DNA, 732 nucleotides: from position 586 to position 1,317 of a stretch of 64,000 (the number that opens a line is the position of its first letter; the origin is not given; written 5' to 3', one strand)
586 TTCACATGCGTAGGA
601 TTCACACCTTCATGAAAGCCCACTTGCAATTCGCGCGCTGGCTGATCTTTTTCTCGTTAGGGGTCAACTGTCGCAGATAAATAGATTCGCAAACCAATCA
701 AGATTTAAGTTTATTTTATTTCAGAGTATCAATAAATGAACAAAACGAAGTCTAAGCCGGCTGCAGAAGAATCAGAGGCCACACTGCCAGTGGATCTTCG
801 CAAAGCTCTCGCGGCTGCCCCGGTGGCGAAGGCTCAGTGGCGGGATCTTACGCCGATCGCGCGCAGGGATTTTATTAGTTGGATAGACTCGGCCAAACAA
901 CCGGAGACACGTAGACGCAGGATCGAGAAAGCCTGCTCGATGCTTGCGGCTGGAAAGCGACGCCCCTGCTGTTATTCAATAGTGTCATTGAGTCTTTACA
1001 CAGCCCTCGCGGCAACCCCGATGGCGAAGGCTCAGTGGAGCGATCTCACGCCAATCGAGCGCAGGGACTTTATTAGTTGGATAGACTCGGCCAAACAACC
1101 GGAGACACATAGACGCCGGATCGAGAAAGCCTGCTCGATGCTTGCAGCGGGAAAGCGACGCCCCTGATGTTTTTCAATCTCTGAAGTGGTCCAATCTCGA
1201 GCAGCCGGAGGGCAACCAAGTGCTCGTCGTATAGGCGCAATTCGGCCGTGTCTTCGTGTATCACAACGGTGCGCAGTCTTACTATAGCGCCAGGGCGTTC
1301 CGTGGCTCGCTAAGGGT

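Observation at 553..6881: Integron-type gene-cassette array with canonical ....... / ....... core sites and no integrase in view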

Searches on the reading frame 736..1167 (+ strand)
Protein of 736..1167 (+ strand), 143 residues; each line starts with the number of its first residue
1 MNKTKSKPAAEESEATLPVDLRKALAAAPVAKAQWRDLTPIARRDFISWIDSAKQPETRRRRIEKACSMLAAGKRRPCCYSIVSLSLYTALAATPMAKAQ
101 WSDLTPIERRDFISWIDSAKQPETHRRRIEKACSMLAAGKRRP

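Call 6: search_protein_families(library=pfam, proteins=[window:736-1167:+], max_evalue=0.01)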
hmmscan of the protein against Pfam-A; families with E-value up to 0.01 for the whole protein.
window:736-1167:+ (143 aa): 2 families
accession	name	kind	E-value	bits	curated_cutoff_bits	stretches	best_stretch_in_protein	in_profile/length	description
PF13376.11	OmdA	-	2e-41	140.2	25.6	2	14-73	1-60/60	Bacteriocin-protection, YdeI or OmpD-Associated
PF19750.4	DUF6237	-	0.00092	19.7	25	0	89-115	37-63/90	Family of unknown function (DUF6237)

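Call 11: find_encoding_contigs(protein=window:736-1167:+, flank=10000, max_places=6)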
Protein window:736-1167:+ (143 aa): 10 contigs read that carry it; 6 places shown.
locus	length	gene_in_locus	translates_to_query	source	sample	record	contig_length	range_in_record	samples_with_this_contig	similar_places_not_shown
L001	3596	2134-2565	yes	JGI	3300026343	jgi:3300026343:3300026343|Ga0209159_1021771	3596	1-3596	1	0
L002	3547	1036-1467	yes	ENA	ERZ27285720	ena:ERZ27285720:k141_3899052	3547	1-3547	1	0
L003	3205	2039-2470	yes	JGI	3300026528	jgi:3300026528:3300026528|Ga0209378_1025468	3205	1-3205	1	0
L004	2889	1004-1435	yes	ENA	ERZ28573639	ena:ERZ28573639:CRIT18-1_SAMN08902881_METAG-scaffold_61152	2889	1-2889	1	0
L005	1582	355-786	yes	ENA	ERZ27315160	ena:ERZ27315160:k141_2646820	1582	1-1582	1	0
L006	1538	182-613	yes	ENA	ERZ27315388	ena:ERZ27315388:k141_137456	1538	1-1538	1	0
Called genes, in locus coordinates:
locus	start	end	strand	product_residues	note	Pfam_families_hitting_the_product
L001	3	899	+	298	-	?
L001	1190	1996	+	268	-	-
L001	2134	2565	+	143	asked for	PF13376:OmdA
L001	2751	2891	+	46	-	-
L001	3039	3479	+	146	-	PF03243:MerB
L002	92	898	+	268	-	-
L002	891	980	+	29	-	-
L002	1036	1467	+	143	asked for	PF13376:OmdA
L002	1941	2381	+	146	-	PF03243:MerB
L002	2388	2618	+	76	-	-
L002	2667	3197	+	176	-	-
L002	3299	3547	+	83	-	?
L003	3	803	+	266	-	?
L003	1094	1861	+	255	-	-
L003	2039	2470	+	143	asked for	PF13376:OmdA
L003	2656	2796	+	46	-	-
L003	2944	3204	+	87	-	?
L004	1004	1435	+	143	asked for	PF13376:OmdA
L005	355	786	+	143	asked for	PF13376:OmdA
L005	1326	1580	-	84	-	?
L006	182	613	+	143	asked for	PF13376:OmdA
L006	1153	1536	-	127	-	?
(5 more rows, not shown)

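Call 12: search_protein_families(library=pfam, proteins=[L001:3-899:+, L001:1190-1996:+, L003:3-803:+, L005:1326-1580:-, L006:1153-1536:-], max_evalue=0.01)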
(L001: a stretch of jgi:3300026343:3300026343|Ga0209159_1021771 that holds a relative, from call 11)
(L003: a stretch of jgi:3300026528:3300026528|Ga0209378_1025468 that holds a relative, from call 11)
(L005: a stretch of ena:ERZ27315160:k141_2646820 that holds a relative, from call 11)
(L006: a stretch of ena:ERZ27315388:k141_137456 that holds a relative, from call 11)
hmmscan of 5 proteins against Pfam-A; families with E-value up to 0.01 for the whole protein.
L001:3-899:+ (298 aa): 0 families

L001:1190-1996:+ (268 aa): 0 families

L003:3-803:+ (266 aa): 0 families

L005:1326-1580:- (84 aa): 0 families

L006:1153-1536:- (127 aa): 0 families

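Call 15: find_related_loci(query=L001:1190-1996:+, collection=genome_contigs, flank=10000)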
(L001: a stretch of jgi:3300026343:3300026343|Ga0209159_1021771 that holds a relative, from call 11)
Query L001:1190-1996:+ (268 aa) in genome_contigs; peptide patterns used: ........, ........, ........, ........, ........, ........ (x = any residue, [..] = any of these).
88 stretches matched a pattern; 25 encode a relative of the query (tblastn E <= 1e-3); 24 distinct loci.
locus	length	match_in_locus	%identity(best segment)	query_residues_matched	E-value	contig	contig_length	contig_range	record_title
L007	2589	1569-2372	96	1-268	2e-180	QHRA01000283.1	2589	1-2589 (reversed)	MAG: Verrucomicrobia bacterium isolate AV114 14_0919_09_20cm_scaffold_53440_curated, whole genome shotgun sequence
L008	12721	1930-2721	88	1-255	2e-146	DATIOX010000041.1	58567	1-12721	MAG TPA_asm: Candidatus Dormiibacterota bacterium isolate SMAG_U15835 k141_1531746, whole genome shotgun sequence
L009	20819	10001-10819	86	1-266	5e-146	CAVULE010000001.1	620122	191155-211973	MAG: uncultured Verrucomicrobiae bacterium isolate MFD06526.bin.1.139 genome assembly, contig: contig_12799, whole genom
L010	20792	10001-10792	88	1-255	1e-145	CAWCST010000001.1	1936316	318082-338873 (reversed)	MAG: uncultured Verrucomicrobiae bacterium isolate MFD03346.bin.2.98 genome assembly, contig: contig_14747, whole genome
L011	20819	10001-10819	84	1-261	7e-142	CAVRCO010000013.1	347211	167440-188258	MAG: uncultured Verrucomicrobiae bacterium isolate MFD03346.bin.2.17 genome assembly, contig: contig_23005, whole genome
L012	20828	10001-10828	81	1-267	1e-139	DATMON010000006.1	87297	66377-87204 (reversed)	MAG TPA_asm: Chthoniobacterales bacterium isolate SMAG_U12877 k141_4002150, whole genome shotgun sequence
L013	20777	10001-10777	84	1-256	3e-139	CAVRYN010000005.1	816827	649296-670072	MAG: uncultured Verrucomicrobiae bacterium isolate MFD06085.bin.1.10 genome assembly, contig: contig_28874, whole genome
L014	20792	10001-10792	84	1-255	7e-139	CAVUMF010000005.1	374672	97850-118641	MAG: uncultured Verrucomicrobiae bacterium isolate MFD06435.bin.1.72 genome assembly, contig: contig_38258, whole genome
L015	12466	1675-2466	83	1-255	7e-138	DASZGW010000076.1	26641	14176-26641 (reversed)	MAG TPA_asm: Candidatus Udaeobacter sp. isolate SMAG_U6559 k141_6762418, whole genome shotgun sequence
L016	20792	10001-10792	81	1-255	2e-136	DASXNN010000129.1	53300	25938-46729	MAG TPA_asm: Candidatus Udaeobacter sp. isolate SMAG_U5355 k141_3181195, whole genome shotgun sequence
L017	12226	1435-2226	80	1-255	8e-133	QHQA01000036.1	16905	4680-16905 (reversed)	MAG: Verrucomicrobia bacterium isolate AV16 14_0903_13_30cm_scaffold_761985_curated, whole genome shotgun sequence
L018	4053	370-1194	75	1-261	3e-129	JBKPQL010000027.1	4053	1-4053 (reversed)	MAG: Verrucomicrobiota bacterium isolate GS_EKS_MAG_00077 GS_EKS_000003857498, whole genome shotgun sequence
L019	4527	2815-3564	81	1-244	5e-128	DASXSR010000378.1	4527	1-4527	MAG TPA_asm: Blastocatellia bacterium isolate SMAG_U4671 k141_4039538, whole genome shotgun sequence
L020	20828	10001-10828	71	1-266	1e-120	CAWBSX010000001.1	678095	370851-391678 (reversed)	MAG: uncultured Verrucomicrobiae bacterium isolate MFD04580.bin.2.119 genome assembly, contig: contig_19311, whole genom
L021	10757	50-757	79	1-244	4e-120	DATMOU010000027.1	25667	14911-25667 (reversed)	MAG TPA_asm: Chthoniobacterales bacterium isolate SMAG_U12884 k141_1196692, whole genome shotgun sequence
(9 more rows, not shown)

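Call 29: search_protein_families(library=ncbifam, proteins=[L013:4787-5773:-], max_evalue=0.001)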
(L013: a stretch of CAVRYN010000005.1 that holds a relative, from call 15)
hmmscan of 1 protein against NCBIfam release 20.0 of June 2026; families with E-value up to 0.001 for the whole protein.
L013:4787-5773:- (328 aa): 12 families
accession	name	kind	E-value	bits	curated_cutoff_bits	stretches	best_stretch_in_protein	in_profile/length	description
TIGR02249.1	integrase_gron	subfamily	1.2e-139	465.1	265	1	16-328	1-313/315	integron integrase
NF011946.0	PRK15417.1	equivalog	1.7e-104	349.6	435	1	15-328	15-328/337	integron integrase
NF040815.2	recomb_XerA_Arch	equivalog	4.2e-46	157.6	220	2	247-315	186-254/263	site-specific tyrosine recombinase/integron integrase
TIGR02224.1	recomb_XerC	equivalog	8.5e-40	137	335.15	2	248-315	210-277/295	tyrosine recombinase XerC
TIGR02225.1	recomb_XerD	equivalog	6.3e-38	130.8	329.6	2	248-317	207-276/290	site-specific tyrosine recombinase XerD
NF001399.0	PRK00283.1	subfamily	1.5e-36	126.2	279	1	37-317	30-285/300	tyrosine recombinase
NF002331.0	PRK01287.1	subfamily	4.4e-29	101.6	371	2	251-315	247-312/365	site-specific tyrosine recombinase XerC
NF003462.0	PRK05084.1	equivalog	3.5e-14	52.3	267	1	259-317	286-346/360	tyrosine recombinase XerS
NF007370.0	PRK09870.1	subfamily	1e-08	35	221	1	256-314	120-178/200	tyrosine-type DNA invertase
NF007371.0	PRK09871.1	subfamily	3.6e-06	26.6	222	1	254-314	113-173/198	tyrosine-type DNA invertase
NF041502.1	integrase_1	equivalog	4e-06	25.8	350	1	139-315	172-360/484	site-specific integrase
NF040693.1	recomb_GmtY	equivalog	1.7e-05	24.3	340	0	256-314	369-431/441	gamma-mobile-trio recombinase GmtY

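Call 42: find_related_loci(query=L001:3-896:+, collection=metagenome_contigs, flank=10000)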
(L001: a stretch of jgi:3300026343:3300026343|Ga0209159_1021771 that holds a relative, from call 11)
Query L001:3-896:+ (298 aa) in metagenome_contigs; peptide patterns used: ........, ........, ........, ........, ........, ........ (x = any residue, [..] = any of these).
600 stretches matched a pattern (row limit reached: there are more); 505 encode a relative of the query (tblastn E <= 1e-3); the best 80 are kept; 80 distinct loci.
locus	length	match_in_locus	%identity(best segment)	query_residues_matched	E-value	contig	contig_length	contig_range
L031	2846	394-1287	99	1-298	0e+0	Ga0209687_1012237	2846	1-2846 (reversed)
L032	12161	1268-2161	91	1-298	2e-179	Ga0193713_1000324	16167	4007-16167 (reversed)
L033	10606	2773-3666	90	1-298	3e-179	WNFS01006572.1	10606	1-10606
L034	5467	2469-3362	91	1-298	2e-180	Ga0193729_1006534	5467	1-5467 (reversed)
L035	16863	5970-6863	91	1-298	2e-176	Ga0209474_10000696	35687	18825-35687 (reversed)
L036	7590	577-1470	91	1-298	3e-176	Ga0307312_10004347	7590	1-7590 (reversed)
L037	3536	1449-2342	90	1-298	0e+0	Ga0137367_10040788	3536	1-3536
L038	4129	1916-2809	90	1-298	0e+0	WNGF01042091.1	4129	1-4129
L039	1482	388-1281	88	1-298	0e+0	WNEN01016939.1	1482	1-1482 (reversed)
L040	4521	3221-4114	90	1-298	2e-180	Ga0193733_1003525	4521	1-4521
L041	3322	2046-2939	88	1-298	0e+0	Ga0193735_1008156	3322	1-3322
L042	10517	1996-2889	89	1-298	4e-174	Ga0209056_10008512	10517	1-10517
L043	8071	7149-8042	90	1-298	3e-174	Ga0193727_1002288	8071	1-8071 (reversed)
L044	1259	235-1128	87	1-298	0e+0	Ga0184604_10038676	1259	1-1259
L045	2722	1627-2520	90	1-298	0e+0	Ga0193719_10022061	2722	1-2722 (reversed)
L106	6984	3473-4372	82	1-298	3e-160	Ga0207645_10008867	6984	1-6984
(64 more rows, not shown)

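Call 51: search_protein_families(library=pfam, proteins=[L106:221-1474:+, L106:1536-3302:-, L106:3131-4375:+, L106:5522-5917:+, L106:5818-6981:-], max_evalue=0.001)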
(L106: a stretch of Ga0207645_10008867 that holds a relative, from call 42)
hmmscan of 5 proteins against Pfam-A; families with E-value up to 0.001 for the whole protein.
L106:221-1474:+ (417 aa): 3 families
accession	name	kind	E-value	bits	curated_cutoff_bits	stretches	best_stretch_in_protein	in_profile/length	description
PF03583.20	LIP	-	1.4e-29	103.8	23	1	152-411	23-286/286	Secretory lipase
PF12146.15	Hydrolase_4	-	5.6e-05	23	27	1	192-372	67-225/239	Serine aminopeptidase, S33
PF05448.18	AXE1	-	0.00094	18.5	21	0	336-359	261-284/321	Acetyl xylan esterase (AXE1)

L106:1536-3302:- (588 aa): 5 families
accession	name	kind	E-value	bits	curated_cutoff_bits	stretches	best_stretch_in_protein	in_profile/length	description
PF00155.27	Aminotran_1_2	-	1.2e-23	84.4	19.7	1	210-509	19-325/361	Aminotransferase class I and II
PF00392.27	GntR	-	2.7e-12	46.6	27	1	82-145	2-64/64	Bacterial regulatory proteins, gntR family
PF13545.12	HTH_Crp_2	-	6e-05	23.4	27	1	107-147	24-63/70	Crp-like helix-turn-helix domain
PF01325.25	Fe_dep_repress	-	0.00047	20.8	26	1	104-143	21-60/60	Iron dependent repressor, N-terminal DNA binding domain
PF13412.12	HTH_24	-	0.00058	19.8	21.9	0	107-135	19-47/48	Winged helix-turn-helix DNA-binding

L106:3131-4375:+ (414 aa): 0 families

L106:5522-5917:+ (131 aa): 0 families

L106:5818-6981:- (387 aa): 2 families
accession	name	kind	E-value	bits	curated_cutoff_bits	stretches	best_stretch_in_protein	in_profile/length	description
PF00873.25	ACR_tran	-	3.5e-115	386.3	28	1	3-359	662-1020/1021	AcrB/AcrD/AcrF family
PF03176.21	MMPL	-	0.00024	20.6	20.5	1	196-359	138-302/333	MMPL family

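Call 75: find_homologous_proteins(query=L013:4787-5773:-, max_evalue=1e-30)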
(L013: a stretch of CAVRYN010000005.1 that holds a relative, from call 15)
Query L013:4787-5773:- (328 aa): 8000 proteins with E <= 1e-30 among 8000 candidates; the best 120 are listed.
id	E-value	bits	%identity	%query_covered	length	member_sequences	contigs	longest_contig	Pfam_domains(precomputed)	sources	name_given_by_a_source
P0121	8.1e-198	674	91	100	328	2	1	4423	PF13495.13,PF00589.28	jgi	jgi:integron integrase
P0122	1.0e-197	674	91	100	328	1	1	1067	PF13495.13,PF00589.28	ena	-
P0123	9.9e-197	671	91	100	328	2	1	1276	PF13495.13,PF00589.28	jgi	jgi:integron integrase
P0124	8.9e-196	668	91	100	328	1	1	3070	PF13495.13,PF00589.28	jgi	jgi:integron integrase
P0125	4.4e-195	665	90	100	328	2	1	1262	PF13495.13,PF00589.28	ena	-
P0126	2.6e-194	663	90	100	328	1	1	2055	PF13495.13,PF00589.28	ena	-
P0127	6.2e-194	662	90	100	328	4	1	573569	PF13495.13,PF00589.28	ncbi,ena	-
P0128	6.6e-193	658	89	100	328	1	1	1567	PF13495.13,PF00589.28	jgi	jgi:integron integrase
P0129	7.2e-193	658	89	100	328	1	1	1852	PF13495.13,PF00589.28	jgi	jgi:integron integrase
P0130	7.3e-193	658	89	100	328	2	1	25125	PF13495.13,PF00589.28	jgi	jgi:integron integrase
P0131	2.0e-192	657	91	100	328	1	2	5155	PF13495.13,PF00589.28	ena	-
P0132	3.0e-192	656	89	100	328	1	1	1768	PF13495.13,PF00589.28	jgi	jgi:integron integrase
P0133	3.1e-192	656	88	100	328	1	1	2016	PF13495.13,PF00589.28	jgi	-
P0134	3.3e-192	656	89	100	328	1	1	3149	PF13495.13,PF00589.28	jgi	jgi:integron integrase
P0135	4.1e-192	656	89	100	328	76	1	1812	PF13495.13,PF00589.28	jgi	jgi:integron integrase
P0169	1.3e-184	631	90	93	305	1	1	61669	PF13495.13,PF00589.28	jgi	jgi:integron integrase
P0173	6.2e-182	622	89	93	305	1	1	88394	PF13495.13,PF00589.28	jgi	jgi:integron integrase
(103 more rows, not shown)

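Call 76: find_encoding_contigs(protein=P0127, flank=10000, max_places=2)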
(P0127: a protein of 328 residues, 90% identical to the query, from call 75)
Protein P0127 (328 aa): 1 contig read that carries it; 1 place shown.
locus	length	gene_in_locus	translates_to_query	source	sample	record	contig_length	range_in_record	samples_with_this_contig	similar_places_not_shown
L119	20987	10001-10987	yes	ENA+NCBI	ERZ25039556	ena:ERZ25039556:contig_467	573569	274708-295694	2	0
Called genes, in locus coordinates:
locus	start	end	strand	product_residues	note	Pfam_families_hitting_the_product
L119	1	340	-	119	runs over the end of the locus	-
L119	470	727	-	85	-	-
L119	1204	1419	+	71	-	-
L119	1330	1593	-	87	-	-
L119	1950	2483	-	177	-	PF00144:Beta-lactamase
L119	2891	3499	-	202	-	-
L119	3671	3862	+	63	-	-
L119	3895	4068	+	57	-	-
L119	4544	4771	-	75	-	-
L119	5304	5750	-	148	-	-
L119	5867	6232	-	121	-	-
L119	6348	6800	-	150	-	PF10077:DUF2314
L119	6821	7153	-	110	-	-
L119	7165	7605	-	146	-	-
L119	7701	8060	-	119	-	-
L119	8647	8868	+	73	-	-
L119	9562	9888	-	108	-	-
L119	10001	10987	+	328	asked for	PF13495:Phage_int_SAM_4, PF00589:Phage_integrase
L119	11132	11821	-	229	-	-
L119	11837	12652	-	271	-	PF00561:Abhydrolase_1, PF12146:Hydrolase_4, PF12697:Abhydrolase_6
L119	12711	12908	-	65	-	-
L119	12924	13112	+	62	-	-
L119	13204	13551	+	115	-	-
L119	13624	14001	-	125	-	PF07007:LprI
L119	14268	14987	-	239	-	-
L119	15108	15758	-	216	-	PF02369:Big_1 (weak), PF13620:CarboxypepD_reg, PF13715:CarbopepD_reg_2 (weak), PF17210:SdrD_B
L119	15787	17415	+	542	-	PF00392:GntR, PF00155:Aminotran_1_2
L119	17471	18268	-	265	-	PF03583:LIP, PF12146:Hydrolase_4 (faint), PF03583:LIP (weak)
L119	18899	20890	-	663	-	PF07719:TPR_2 (faint), PF13414:TPR_11 (faint), PF21033:RMD1-3 (faint), PF23914:TPR_CcmH_CycH (faint), PF25062:ARM_TT21_N (faint), PF00515:TPR_1 (faint), PF13428:TPR_14 (faint), PF14559:TPR_19 (weak), +2 more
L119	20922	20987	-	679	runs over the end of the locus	PF06480:FtsH_ext (weak), PF06068:TIP49 (weak), PF00004:AAA, PF07728:AAA_5 (faint), PF17862:AAA_lid_3, PF01434:Peptidase_M41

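Call 77: find_encoding_contigs(protein=P0169, flank=10000, max_places=2)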
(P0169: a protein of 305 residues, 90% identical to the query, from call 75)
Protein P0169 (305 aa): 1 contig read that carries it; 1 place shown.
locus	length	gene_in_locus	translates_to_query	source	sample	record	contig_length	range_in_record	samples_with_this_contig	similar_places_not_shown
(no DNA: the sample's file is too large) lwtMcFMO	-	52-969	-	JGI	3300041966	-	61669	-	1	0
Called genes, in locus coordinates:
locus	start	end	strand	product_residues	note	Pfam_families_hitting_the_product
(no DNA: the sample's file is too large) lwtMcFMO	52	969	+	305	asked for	PF13495:Phage_int_SAM_4, PF00589:Phage_integrase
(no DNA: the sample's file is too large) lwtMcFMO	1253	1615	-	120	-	PF00903:Glyoxalase (weak), PF22677:Ble-like_N, PF18029:Glyoxalase_6 (weak)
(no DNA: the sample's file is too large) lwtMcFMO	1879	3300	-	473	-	PF03951:Gln-synt_N, PF00120:Gln-synt_C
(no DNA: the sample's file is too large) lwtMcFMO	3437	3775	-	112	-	PF00543:P-II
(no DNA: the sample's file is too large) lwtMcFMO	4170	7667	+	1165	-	PF02811:PHP, PF07733:DNA_pol3_alpha, PF17657:DNA_pol3_finger, PF14579:HHH_6, PF01336:tRNA_anti-codon (faint)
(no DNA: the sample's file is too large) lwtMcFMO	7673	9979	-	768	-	-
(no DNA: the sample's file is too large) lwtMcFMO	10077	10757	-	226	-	PF14014:DUF4230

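Call 78: find_encoding_contigs(protein=P0173, flank=10000, max_places=2)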
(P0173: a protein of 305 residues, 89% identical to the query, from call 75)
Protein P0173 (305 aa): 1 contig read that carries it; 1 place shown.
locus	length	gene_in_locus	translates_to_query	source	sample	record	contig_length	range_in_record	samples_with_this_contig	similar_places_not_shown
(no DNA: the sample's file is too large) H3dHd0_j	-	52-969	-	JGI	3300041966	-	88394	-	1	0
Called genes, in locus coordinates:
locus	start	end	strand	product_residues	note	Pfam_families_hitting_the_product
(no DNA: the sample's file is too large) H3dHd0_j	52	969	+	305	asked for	PF13495:Phage_int_SAM_4, PF00589:Phage_integrase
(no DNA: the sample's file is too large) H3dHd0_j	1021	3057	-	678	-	PF06068:TIP49 (weak), PF00004:AAA, PF07728:AAA_5 (faint), PF17862:AAA_lid_3, PF01434:Peptidase_M41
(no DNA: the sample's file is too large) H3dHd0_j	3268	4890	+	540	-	PF02652:Lactate_perm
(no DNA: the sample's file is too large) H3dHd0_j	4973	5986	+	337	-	-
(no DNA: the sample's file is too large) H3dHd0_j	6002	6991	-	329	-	PF01636:APH, PF02958:EcKL (weak), PF19974:TCAD9 (weak)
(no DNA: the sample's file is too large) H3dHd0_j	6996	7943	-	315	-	PF00483:NTP_transferase, PF12804:NTP_transf_3, PF25084:LbH_EIF2B, PF25087:GMPPB_C (weak)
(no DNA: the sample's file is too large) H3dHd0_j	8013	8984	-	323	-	PF13650:Asp_protease_2, PF13975:gag-asp_proteas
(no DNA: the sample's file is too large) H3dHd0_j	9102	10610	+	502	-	PF00324:AA_permease, PF13520:AA_permease_2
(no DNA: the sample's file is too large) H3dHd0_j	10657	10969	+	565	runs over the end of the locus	PF00324:AA_permease, PF13520:AA_permease_2, PF13906:AA_permease_C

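Call 79: find_encoding_contigs(protein=P0130, flank=10000, max_places=2)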
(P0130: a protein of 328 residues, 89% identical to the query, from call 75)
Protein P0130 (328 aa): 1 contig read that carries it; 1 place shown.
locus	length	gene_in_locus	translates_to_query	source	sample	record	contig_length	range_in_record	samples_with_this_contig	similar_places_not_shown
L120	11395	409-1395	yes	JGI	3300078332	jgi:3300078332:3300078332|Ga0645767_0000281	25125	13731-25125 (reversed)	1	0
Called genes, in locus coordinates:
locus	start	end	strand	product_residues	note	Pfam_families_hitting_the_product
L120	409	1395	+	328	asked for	PF13495:Phage_int_SAM_4, PF00589:Phage_integrase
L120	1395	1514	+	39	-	-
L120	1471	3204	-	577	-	PF07719:TPR_2 (faint)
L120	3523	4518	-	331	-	PF08240:ADH_N, PF00107:ADH_zinc_N, PF13602:ADH_zinc_N_2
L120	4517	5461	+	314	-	PF01545:Cation_efflux, PF16916:ZT_dimer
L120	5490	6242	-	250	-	PF01048:PNP_UDP_1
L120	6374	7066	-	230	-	-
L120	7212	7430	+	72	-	-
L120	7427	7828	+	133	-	-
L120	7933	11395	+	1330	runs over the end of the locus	PF27051:TamB_N (faint), PF04357:TamB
